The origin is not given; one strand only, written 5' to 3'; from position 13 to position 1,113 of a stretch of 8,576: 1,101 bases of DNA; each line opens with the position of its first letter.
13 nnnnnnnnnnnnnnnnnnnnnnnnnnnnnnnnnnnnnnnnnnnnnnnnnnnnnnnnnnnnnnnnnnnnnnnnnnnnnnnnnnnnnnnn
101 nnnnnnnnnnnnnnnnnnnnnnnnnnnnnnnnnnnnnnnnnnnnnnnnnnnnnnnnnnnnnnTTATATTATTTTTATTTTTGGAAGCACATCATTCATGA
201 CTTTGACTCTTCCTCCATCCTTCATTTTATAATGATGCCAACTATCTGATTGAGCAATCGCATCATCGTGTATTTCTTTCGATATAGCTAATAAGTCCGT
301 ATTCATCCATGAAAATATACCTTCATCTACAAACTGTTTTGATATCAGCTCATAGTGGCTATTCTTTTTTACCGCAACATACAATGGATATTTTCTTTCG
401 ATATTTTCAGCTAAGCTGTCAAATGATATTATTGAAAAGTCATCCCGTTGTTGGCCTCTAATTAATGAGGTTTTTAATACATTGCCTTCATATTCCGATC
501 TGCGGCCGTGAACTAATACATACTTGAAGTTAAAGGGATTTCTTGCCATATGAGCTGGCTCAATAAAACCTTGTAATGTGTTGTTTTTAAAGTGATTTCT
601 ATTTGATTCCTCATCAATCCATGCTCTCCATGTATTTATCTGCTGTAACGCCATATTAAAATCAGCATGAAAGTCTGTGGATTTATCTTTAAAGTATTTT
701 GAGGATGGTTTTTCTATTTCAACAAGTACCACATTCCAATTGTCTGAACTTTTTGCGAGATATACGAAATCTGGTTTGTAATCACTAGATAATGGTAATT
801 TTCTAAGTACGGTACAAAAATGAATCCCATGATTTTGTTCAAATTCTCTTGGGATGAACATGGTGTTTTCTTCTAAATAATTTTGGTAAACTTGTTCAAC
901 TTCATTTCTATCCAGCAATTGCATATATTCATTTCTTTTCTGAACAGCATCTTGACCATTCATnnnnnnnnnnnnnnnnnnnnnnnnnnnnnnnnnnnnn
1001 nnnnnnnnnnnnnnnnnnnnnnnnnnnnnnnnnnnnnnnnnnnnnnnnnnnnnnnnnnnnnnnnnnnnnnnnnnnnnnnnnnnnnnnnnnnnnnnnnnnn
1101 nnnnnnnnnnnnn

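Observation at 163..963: AT-rich cargo gene encoding a PD-(D/E)xK-like protein at the prophage edge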

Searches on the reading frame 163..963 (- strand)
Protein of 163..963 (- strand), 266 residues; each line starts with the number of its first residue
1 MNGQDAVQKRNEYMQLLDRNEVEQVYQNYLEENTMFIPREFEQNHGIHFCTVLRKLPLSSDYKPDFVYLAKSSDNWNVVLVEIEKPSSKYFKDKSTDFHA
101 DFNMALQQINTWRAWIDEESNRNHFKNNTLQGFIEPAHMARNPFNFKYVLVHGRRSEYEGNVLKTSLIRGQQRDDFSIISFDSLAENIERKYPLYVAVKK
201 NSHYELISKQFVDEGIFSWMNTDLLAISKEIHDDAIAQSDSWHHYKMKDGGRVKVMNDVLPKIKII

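Call 4: search_protein_families(library=pfam, proteins=[window:163-963:-], max_evalue=1)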
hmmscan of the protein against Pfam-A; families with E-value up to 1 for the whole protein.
window:163-963:- (266 aa): 2 families
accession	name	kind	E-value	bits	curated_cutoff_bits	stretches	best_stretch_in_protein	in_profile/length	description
PF14082.12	SduA_C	-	2.4e-25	90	27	1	21-184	2-158/159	Shedu protein SduA, C-terminal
PF20713.2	DUF6826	-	0.00038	21.1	26.6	1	26-113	4-91/91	Domain of unknown function (DUF6826)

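Call 5: search_protein_families(library=padloc, proteins=[window:163-963:-], max_evalue=1)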
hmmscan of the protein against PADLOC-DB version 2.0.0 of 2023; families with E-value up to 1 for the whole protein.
window:163-963:- (266 aa): 7 families
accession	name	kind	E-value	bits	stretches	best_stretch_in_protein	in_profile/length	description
PDLC00378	SduA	-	5e-111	368.8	1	2-265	4-284/287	DUF4263 domain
PDLC00398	SduA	-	7e-33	112.1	1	10-206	26-223/289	DUF4263 domain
PDLC00386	SduA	-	7.2e-20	69.5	1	6-189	71-260/268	DUF4263 domain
PDLC00395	SduA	-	3.6e-15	54.3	1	19-189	17-170/212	DUF4263 domain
PDLC00397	SduA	-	6.6e-05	20.7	1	9-139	36-176/227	DUF4263 domain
PDLC00400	SduA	-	0.0046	14.4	1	11-189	116-290/308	DUF4263 domain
PDLC00396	SduA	-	0.016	12.7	1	64-114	98-148/230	DUF4263 domain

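Call 6: search_protein_families(library=ncbifam, proteins=[window:163-963:-], max_evalue=1)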
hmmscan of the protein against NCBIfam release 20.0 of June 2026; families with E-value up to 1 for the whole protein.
window:163-963:- (266 aa): 0 families

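Call 7: search_protein_families(library=phrogs, proteins=[window:163-963:-], max_evalue=1)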
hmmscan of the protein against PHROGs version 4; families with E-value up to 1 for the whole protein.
window:163-963:- (266 aa): 3 families
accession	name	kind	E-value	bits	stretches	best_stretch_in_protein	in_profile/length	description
phrog_5150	-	unknown function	0.0014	19.6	1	4-32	43-70/124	-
phrog_26437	-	unknown function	0.08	14.4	1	10-39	31-60/85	-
phrog_2375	-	unknown function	0.085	14.1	1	83-123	5-43/75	-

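Call 14: find_homologous_proteins(query=window:163-963:-, max_evalue=0.001)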
Query window:163-963:- (266 aa): 120 proteins with E <= 0.001 among 280 candidates.
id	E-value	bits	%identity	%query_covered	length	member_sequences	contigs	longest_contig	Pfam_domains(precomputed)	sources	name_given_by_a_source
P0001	2.7e-176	602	100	100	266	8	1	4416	PF14082.13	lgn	-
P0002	3.2e-176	602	100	100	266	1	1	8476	PF14082.13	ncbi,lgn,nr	ncbi:DUF4263 domain-containing protein [Escherichia coli]|nr:DUF4263 domain-containing protein [Esch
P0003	4.4e-154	530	87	100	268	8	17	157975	PF14082.13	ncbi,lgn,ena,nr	ncbi:MAG: DUF4263 domain-containing protein [Enterobacter cloacae]|nr:DUF4263 domain-containing prot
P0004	5.0e-154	529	88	100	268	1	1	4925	PF14082.13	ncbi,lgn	-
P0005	1.0e-151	522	85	100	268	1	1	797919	PF14082.13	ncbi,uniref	ncbi:Shedu immune nuclease family protein [Serratia sp. T13T92]|uniref:Shedu immune nuclease family 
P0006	4.4e-148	510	84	100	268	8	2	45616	PF14082.13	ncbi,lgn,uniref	ncbi:Shedu immune nuclease family protein [Edaphovirga cremea]|uniref:Shedu immune nuclease family p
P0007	6.2e-148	509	84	100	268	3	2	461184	PF14082.13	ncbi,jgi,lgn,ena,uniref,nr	ncbi:DUF4263 domain-containing protein [Serratia ureilytica]|uniref:Shedu immune nuclease family pro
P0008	6.5e-144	496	82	100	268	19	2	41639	PF14082.13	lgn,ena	-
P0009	4.0e-141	487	80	100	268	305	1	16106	PF14082.13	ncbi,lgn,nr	ncbi:DUF4263 domain-containing protein [Escherichia coli]|nr:DUF4263 domain-containing protein [Esch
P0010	2.1e-139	481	79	100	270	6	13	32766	PF14082.13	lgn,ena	-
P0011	3.5e-139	481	80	100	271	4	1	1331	PF14082.13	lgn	-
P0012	2.6e-135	468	78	100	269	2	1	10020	PF14082.13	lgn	-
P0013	4.8e-134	464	76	99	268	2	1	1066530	PF14082.13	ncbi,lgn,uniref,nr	ncbi:Shedu immune nuclease family protein [Aeromonas sp. sif0611]|uniref:Shedu immune nuclease famil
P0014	3.6e-128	445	74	100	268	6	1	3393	PF14082.13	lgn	-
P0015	1.1e-127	443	74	99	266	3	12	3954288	PF14082.13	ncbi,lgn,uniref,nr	ncbi:DUF4263 domain-containing protein [Acinetobacter baumannii]|uniref:Shedu immune nuclease family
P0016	7.2e-88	313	56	97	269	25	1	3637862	PF14082.13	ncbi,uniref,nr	ncbi:DUF4263 domain-containing protein [Edwardsiella tarda]|uniref:Shedu immune nuclease family prot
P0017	1.6e-87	311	55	100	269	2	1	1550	PF14082.13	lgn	-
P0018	3.2e-84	301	53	100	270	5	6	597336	PF14082.13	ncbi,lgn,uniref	ncbi:Shedu immune nuclease family protein [Providencia manganoxydans]|uniref:Shedu immune nuclease f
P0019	3.7e-84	300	60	85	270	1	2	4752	PF14082.13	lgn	-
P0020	1.3e-83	299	52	97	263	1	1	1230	PF14082.13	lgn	-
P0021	2.2e-82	295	52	98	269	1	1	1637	PF14082.13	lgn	-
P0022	4.9e-82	293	51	100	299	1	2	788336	PF14082.13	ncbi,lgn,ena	-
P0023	2.3e-81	291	50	100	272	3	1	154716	PF14082.13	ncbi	ncbi:TPA: Shedu immune nuclease family protein [Proteus mirabilis]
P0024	3.7e-80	287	50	99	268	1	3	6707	PF14082.13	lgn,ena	-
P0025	5.0e-80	287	49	100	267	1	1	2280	PF14082.13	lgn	-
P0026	1.2e-79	286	50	97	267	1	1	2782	PF14082.13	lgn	-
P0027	1.3e-79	285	51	95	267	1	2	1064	PF14082.13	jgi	jgi:hypothetical protein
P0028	2.7e-79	284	49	98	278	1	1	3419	PF14082.13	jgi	jgi:Domain of unknown function (DUF4263)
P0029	6.4e-79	283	50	95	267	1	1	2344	PF14082.13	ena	-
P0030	3.3e-78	281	47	97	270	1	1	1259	PF14082.13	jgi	jgi:hypothetical protein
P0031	4.7e-76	274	48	98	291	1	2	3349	PF14082.13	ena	-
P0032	5.9e-74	267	48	100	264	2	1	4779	PF14082.13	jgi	jgi:hypothetical protein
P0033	8.8e-74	266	48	96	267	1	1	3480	PF14082.13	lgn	-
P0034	1.4e-73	266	50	90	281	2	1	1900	PF14082.13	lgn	-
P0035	1.7e-73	265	50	89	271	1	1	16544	PF14082.13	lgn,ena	-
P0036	1.9e-73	265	45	100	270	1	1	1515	PF14082.13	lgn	-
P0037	5.4e-73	264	44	98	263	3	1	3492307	PF14082.13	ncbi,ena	-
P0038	8.7e-73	263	49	91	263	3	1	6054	PF14082.13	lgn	-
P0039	9.0e-73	263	48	96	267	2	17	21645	PF14082.13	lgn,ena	-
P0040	1.3e-72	263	53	82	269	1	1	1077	PF14082.13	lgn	-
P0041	2.1e-72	262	48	94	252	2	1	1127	PF14082.13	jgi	jgi:hypothetical protein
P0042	2.7e-72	262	45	98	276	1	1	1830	PF14082.13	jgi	jgi:Domain of unknown function (DUF4263)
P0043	3.2e-72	261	51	91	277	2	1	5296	PF14082.13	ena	-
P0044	4.7e-72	261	50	88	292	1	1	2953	PF14082.13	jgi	jgi:hypothetical protein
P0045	6.3e-72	260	46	95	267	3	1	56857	PF14082.13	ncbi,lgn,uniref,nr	ncbi:Shedu immune nuclease family protein [Stenotrophomonas sp.]|uniref:Shedu immune nuclease family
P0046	4.6e-71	257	49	91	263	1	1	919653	PF14082.13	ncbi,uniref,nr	ncbi:DUF4263 domain-containing protein [Pseudomonas sp. v388]|uniref:Shedu anti-phage system protein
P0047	5.4e-71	257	47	95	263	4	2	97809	PF14082.13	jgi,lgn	jgi:hypothetical protein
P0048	1.3e-70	256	50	87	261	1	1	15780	PF14082.13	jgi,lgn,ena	-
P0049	2.8e-70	255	46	97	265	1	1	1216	PF14082.13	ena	-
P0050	6.3e-70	254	48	90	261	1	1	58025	PF14082.13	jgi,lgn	jgi:hypothetical protein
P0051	1.1e-69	253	50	87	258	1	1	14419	PF14082.13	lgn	-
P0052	3.6e-69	251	47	95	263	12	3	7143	PF14082.13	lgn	-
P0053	1.3e-68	249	45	97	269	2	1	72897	PF14082.13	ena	-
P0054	1.8e-68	249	51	85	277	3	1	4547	PF14082.13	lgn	-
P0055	2.7e-68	248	45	97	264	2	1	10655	PF14082.13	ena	-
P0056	6.0e-68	247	44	98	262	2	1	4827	PF14082.13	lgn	-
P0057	6.3e-68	247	47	92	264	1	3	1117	PF14082.13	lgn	-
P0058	6.9e-68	247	44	98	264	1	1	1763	PF14082.13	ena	-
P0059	7.6e-68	247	45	97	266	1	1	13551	PF14082.13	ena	-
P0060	2.9e-67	245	44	100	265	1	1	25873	PF14082.13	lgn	-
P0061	3.6e-67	245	46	96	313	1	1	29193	PF14082.13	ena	-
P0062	1.0e-66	243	46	94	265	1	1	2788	PF14082.13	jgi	jgi:hypothetical protein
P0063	1.8e-66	242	46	94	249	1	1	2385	PF14082.13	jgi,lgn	jgi:hypothetical protein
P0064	2.6e-66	242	47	87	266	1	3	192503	PF14082.13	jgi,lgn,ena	-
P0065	2.9e-66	242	49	87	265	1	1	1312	PF14082.13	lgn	-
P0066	3.2e-66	242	44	98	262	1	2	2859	PF14082.13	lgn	-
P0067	3.5e-66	241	46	95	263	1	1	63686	PF14082.13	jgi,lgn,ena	-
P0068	6.8e-66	241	49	86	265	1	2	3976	PF14082.13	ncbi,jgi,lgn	jgi:hypothetical protein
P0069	8.3e-66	240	44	97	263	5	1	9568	PF14082.13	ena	-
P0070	9.1e-66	240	43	97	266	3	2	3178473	PF14082.13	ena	-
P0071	1.0e-65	240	45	95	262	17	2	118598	PF14082.13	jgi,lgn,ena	-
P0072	1.1e-65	240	43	98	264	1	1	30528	PF14082.13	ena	-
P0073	1.3e-65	240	43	98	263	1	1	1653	PF14082.13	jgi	jgi:hypothetical protein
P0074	2.0e-65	239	44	96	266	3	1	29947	PF14082.13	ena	-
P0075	2.4e-65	239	47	86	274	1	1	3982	PF14082.13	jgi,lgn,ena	-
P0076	2.7e-65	239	46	94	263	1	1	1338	PF14082.13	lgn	-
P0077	2.8e-65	239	48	90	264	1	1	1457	PF14082.13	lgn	-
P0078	4.2e-65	238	42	97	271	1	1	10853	PF14082.13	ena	-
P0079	4.7e-65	238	42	97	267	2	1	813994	PF14082.13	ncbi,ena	-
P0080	5.1e-65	238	43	97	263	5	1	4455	PF14082.13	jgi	jgi:hypothetical protein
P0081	7.1e-65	237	43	97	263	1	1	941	PF14082.13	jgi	jgi:hypothetical protein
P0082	2.0e-64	236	42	98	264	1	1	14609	PF14082.13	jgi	jgi:hypothetical protein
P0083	2.8e-64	235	43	97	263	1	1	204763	PF14082.13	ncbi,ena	-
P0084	4.5e-64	235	54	76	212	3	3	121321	PF14082.13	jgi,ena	-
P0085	4.5e-64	235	42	97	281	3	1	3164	PF14082.13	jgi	jgi:Domain of unknown function (DUF4263)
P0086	4.7e-64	235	48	84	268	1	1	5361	PF14082.13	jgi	-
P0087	5.2e-64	234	44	94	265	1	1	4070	PF14082.13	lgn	-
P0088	6.2e-64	234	47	86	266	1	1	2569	PF14082.13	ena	-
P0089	6.6e-64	234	43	98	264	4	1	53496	PF14082.13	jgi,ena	jgi:hypothetical protein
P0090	7.6e-64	234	46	87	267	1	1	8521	PF14082.13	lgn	-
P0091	1.7e-63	233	45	94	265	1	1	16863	PF14082.13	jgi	-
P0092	1.8e-63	233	43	98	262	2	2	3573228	PF14082.13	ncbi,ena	-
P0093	2.5e-63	232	43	98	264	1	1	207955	PF14082.13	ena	-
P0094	3.2e-63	232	43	95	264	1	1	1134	PF14082.13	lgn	-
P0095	3.3e-63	232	43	98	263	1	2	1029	PF14082.13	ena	-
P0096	3.8e-63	232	46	85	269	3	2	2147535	PF14082.13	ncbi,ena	-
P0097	1.0e-62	230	44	97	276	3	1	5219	PF14082.13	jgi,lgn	jgi:hypothetical protein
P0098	1.2e-62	230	50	82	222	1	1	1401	PF14082.13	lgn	-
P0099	1.4e-62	230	47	91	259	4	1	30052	PF14082.13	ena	-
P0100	1.5e-62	230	49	86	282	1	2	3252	PF14082.13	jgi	jgi:hypothetical protein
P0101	2.2e-62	229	42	97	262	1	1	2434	PF14082.13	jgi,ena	-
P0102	5.5e-62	228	45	92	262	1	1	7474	PF14082.13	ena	-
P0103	7.9e-62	227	47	83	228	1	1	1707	PF14082.13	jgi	jgi:hypothetical protein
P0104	9.1e-62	227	43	92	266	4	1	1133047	PF14082.13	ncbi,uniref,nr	ncbi:Shedu anti-phage system protein SduA domain-containing protein [uncultured Tateyamaria sp.]|uni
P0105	1.3e-61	227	47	85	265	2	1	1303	PF14082.13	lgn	-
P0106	1.4e-61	226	45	88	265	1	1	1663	PF14082.13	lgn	-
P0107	1.9e-61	226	42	98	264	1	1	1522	PF14082.13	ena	-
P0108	2.2e-61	226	49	87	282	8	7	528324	PF14082.13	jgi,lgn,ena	-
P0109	2.5e-61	226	48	90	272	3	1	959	PF14082.13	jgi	-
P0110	3.0e-61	225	41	98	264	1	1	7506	PF14082.13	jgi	-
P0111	7.6e-61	224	44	93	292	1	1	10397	PF14082.13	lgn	-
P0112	1.1e-60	223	45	86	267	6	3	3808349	PF14082.13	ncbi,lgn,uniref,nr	ncbi:Shedu anti-phage system protein SduA domain-containing protein [Acinetobacter baumannii]|uniref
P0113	2.1e-60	223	44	88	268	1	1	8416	PF14082.13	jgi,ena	-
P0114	8.0e-58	214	41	95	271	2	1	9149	PF14082.13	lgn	-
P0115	1.7e-57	213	46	83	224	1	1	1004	PF14082.13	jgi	jgi:hypothetical protein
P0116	9.0e-56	207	44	95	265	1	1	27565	PF14082.13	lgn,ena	-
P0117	2.4e-53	199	43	86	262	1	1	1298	PF14082.13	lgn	-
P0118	1.4e-52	197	56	64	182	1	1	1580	PF14082.13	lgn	-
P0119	1.7e-51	193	38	97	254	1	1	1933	PF14082.13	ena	-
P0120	7.4e-47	178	47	68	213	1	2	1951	PF14082.13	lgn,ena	-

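Call 15: search_solved_structures(query=window:163-963:-, max_evalue=1, show_alignments=3)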
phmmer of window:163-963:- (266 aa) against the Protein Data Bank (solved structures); distinct sequences matched with E-value up to 1: 0.

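Call 16: find_encoding_contigs(protein=P0002, flank=10000, max_places=6)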
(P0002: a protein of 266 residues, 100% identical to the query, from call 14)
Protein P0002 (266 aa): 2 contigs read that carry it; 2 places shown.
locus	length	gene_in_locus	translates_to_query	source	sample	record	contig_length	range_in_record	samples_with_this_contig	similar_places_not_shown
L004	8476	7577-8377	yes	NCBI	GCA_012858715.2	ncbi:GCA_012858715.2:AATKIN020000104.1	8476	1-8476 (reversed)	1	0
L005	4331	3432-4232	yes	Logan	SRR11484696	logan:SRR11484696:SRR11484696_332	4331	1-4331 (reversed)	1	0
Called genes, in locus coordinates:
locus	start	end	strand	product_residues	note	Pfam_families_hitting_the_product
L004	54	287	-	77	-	-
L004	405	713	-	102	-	-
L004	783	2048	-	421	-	PF21305:type_II_gspD_N0, PF03958:Secretin_N, PF00263:Secretin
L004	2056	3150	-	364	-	PF05707:Zot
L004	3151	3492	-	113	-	PF17537:DUF5455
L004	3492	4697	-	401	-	PF05357:Phage_Coat_A (faint), PF21443:G3P_pilus-bind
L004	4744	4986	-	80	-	PF19199:Phage_coatGP8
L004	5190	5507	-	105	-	PF17426:Putative_G5P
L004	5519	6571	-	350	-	PF05144:Phage_CRI, PF05155:G2P_X_C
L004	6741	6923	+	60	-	-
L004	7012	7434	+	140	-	-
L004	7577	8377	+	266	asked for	PF14082:SduA_C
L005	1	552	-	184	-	?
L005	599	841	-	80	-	PF19199:Phage_coatGP8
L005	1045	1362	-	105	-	PF17426:Putative_G5P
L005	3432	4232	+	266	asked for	PF14082:SduA_C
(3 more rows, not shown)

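Call 17: find_encoding_contigs(protein=P0009, flank=8000, max_places=6)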
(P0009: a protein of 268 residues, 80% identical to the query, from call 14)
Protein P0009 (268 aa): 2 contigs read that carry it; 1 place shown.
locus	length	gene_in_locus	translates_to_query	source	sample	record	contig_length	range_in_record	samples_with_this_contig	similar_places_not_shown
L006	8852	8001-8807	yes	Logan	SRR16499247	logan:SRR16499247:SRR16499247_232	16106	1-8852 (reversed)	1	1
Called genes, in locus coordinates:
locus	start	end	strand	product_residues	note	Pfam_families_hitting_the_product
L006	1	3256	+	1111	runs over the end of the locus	-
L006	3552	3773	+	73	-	-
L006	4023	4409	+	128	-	-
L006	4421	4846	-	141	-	-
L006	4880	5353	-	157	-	-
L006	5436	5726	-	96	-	-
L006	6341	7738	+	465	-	PF13384:HTH_23 (faint), PF13518:HTH_28 (weak), PF13551:HTH_29 (weak), PF13565:HTH_32 (weak)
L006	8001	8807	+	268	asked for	PF14082:SduA_C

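Call 18: find_encoding_contigs(protein=P0003, flank=8000, max_places=6)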
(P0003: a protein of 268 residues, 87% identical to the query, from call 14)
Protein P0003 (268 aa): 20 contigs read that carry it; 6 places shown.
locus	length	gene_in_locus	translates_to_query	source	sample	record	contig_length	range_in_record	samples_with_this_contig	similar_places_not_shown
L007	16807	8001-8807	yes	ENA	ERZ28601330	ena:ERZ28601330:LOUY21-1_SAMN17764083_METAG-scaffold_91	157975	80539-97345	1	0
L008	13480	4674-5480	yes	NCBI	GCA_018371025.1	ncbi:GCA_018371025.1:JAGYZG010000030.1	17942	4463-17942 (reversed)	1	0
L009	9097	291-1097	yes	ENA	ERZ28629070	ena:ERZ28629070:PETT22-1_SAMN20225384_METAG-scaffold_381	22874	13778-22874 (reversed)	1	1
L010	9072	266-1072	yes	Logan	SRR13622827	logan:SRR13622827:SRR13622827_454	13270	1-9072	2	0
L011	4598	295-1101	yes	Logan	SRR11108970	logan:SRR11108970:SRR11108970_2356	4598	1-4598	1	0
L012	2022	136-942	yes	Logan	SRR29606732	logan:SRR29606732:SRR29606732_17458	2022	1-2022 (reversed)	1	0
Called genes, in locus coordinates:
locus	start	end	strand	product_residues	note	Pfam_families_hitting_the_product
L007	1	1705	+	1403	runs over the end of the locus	PF25799:prePAAR_I (weak), PF05488:PAAR_motif, PF20148:DUF6531, PF25023:TEN_YD-shell (weak), PF25023:TEN_YD-shell, PF05593:RHS_repeat, PF03527:RHS, PF14414:WHH, +2 more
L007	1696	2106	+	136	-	PF14567:SUKH_5 (weak), PF09346:SMI1_KNR4, PF14568:SUKH_6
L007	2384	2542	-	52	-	-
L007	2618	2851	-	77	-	-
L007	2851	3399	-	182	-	PF05857:TraX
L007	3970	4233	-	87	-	-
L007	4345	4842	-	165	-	-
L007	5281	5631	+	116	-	PF00239:Resolvase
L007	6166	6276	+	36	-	-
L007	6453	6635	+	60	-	PF07927:HicA_toxin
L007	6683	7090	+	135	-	PF15919:HicB_lk_antitox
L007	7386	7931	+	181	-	-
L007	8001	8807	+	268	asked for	PF14082:SduA_C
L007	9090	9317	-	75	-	PF13700:DUF4158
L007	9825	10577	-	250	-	PF12146:Hydrolase_4, PF00561:Abhydrolase_1 (faint), PF12697:Abhydrolase_6, PF00326:Peptidase_S9 (weak)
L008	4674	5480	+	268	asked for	PF14082:SduA_C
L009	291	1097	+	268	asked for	PF14082:SduA_C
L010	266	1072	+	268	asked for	PF14082:SduA_C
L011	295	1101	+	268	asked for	PF14082:SduA_C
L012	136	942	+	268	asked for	PF14082:SduA_C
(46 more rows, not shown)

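Call 31: search_solved_structures(query=A1, max_evalue=10, show_alignments=4)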
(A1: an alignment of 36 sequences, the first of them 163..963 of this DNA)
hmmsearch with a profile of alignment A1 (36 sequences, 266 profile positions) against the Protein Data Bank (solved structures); distinct sequences matched with E-value up to 10: 1.
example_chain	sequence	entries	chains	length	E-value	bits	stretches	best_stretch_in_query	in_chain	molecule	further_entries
8ti9_E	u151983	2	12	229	0.029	16.9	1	59-189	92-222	Shedu protein SduA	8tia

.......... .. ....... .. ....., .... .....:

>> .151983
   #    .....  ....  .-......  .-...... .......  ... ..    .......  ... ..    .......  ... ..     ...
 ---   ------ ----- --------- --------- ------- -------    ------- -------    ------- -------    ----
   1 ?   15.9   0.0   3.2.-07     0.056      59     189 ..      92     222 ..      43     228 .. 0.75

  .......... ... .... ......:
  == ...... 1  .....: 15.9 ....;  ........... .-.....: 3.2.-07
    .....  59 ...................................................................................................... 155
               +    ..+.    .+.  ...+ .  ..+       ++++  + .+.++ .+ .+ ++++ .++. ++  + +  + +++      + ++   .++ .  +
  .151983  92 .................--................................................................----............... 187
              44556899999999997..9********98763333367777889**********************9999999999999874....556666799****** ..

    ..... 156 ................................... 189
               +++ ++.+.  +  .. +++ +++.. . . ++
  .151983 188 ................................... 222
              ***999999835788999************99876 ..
